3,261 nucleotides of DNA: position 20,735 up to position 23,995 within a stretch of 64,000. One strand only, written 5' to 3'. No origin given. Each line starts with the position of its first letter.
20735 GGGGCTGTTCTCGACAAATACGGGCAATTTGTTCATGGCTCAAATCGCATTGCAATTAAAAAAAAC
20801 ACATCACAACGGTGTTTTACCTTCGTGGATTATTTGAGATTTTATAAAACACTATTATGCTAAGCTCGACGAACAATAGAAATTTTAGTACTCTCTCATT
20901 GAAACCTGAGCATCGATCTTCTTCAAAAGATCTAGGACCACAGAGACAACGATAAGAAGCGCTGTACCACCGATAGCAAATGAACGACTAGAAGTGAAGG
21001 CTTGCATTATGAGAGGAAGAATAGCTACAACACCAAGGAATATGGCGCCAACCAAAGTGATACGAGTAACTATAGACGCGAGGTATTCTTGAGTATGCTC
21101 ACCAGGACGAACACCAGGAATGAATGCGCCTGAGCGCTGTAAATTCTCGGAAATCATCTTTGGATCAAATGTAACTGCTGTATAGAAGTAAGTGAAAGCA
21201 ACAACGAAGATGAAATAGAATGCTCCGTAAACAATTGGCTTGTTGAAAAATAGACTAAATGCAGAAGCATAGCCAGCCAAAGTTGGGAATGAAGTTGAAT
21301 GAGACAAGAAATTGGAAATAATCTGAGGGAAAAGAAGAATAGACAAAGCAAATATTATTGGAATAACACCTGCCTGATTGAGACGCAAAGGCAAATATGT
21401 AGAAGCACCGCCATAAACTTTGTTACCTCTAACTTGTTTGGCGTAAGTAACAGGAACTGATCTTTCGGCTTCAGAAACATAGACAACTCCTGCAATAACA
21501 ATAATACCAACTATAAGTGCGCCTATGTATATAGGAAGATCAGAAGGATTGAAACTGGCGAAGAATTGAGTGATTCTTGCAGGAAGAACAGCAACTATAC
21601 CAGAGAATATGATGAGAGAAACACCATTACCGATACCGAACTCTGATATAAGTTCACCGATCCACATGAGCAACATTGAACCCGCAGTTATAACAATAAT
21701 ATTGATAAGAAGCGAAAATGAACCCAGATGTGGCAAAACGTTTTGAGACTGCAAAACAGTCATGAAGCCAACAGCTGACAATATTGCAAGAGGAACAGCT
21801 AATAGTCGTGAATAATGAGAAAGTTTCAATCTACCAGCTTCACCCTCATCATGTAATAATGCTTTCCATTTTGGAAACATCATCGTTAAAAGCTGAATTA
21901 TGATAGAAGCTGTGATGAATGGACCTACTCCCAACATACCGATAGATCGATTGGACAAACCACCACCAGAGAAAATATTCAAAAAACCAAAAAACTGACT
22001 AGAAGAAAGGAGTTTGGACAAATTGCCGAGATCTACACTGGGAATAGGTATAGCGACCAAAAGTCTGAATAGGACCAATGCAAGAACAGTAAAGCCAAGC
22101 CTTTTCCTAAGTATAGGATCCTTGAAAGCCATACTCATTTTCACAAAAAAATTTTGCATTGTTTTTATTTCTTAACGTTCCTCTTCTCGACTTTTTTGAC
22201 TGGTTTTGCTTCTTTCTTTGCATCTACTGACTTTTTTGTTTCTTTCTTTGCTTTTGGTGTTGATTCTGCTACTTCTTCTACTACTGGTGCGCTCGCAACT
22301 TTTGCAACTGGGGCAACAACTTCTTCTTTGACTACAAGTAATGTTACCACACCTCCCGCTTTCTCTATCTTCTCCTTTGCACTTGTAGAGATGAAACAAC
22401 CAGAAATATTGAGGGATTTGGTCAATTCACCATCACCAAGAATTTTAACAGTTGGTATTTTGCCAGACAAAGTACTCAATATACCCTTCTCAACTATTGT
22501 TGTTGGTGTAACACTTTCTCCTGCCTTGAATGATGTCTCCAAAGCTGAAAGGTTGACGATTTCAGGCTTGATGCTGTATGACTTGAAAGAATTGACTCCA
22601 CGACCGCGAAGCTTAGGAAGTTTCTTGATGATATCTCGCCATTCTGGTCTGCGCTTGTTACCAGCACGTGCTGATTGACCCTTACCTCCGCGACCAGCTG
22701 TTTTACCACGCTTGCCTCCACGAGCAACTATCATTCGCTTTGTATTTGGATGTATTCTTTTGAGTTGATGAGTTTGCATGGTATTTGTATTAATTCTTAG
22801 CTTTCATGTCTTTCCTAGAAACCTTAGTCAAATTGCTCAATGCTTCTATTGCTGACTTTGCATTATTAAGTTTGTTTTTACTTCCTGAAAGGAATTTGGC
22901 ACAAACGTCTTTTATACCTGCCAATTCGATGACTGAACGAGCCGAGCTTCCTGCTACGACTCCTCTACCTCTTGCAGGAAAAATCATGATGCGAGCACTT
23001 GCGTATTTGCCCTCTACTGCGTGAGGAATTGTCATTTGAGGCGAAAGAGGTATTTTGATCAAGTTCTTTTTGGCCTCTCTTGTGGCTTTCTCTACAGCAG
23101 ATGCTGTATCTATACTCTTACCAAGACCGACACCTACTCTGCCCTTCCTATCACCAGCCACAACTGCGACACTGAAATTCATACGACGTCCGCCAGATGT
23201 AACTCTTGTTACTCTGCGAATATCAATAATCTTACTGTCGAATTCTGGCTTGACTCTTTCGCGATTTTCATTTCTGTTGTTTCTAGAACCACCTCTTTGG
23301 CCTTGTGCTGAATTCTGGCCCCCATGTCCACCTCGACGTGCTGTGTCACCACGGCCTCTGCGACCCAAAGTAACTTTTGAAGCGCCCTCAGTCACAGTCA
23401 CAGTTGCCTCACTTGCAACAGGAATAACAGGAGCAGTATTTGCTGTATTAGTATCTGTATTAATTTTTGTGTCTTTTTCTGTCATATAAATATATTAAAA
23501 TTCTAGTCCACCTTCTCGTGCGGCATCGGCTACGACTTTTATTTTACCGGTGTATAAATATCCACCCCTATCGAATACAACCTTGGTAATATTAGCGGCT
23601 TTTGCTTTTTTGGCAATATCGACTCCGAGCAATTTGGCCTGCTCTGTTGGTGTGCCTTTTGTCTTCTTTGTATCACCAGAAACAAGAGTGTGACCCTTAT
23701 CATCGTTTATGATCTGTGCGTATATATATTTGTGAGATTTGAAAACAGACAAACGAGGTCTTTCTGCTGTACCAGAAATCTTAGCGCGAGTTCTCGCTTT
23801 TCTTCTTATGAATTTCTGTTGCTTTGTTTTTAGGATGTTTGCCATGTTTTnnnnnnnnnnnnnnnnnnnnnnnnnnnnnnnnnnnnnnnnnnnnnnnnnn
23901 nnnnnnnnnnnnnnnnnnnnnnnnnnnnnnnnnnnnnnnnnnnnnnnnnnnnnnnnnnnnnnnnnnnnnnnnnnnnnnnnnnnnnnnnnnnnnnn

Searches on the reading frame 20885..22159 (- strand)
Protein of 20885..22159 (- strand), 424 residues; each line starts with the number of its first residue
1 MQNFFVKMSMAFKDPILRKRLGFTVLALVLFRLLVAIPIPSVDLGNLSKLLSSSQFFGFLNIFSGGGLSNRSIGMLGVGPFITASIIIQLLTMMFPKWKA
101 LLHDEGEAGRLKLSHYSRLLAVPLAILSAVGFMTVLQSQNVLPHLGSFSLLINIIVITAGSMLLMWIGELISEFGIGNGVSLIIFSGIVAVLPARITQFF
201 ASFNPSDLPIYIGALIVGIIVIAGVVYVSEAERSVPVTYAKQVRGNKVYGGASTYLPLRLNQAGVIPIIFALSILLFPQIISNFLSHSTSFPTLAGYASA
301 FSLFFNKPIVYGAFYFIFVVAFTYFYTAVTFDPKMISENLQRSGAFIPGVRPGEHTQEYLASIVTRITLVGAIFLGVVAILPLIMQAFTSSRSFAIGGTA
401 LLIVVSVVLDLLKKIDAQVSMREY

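Call 73: search_protein_families(library=pfam, proteins=[window:20885-22159:-], max_evalue=0.001)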
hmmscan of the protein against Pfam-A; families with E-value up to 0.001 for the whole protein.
window:20885-22159:- (424 aa): 1 family
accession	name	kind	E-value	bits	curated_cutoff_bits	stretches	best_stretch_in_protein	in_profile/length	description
PF00344.25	SecY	-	2.2e-98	329.9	32.2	1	72-411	1-305/306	SecY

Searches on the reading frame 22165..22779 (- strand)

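Call 73: search_protein_families(library=pfam, proteins=[window:22165-22779:-], max_evalue=0.001)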
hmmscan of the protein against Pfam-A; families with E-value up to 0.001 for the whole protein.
window:22165-22779:- (204 aa): 1 family
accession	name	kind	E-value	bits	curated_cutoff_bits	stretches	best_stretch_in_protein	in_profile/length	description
PF00828.25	Ribosomal_L27A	-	4.5e-16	59.5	21.5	1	74-146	1-72/72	Ribosomal proteins 50S-L15, 50S-L18e, 60S-L27A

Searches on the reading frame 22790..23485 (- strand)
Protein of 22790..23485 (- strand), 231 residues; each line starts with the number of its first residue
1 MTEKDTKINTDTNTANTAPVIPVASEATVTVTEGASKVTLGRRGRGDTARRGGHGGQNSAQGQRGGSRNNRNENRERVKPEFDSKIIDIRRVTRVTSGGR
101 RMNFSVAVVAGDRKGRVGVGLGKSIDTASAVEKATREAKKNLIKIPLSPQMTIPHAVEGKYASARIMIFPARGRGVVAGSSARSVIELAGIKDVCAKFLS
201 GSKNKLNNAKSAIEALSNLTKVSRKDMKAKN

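Call 73: search_protein_families(library=pfam, proteins=[window:22790-23485:-], max_evalue=0.001)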
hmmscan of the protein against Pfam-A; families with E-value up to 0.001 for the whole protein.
window:22790-23485:- (231 aa): 2 families
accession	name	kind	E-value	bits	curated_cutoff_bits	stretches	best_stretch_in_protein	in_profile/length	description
PF00333.26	Ribosomal_S5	-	7.1e-24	84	27.1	1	82-146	1-65/65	Ribosomal protein S5, N-terminal domain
PF03719.21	Ribosomal_S5_C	-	1.3e-16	60.3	21.5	1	159-223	1-65/71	Ribosomal protein S5, C-terminal domain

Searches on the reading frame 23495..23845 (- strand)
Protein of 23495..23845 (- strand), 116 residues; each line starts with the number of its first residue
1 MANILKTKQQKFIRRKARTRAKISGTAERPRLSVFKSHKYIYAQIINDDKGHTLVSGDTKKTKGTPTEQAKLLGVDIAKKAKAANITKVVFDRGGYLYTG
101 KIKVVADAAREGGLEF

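Call 73: search_protein_families(library=pfam, proteins=[window:23495-23845:-], max_evalue=0.001)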
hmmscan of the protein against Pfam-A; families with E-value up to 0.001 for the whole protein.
window:23495-23845:- (116 aa): 1 family
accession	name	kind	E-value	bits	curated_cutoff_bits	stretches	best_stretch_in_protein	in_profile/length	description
PF00861.27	Ribosomal_L18p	-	5e-40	136.9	27.8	1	7-116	2-116/116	Ribosomal L18 of archaea, bacteria, mitoch. and chloroplast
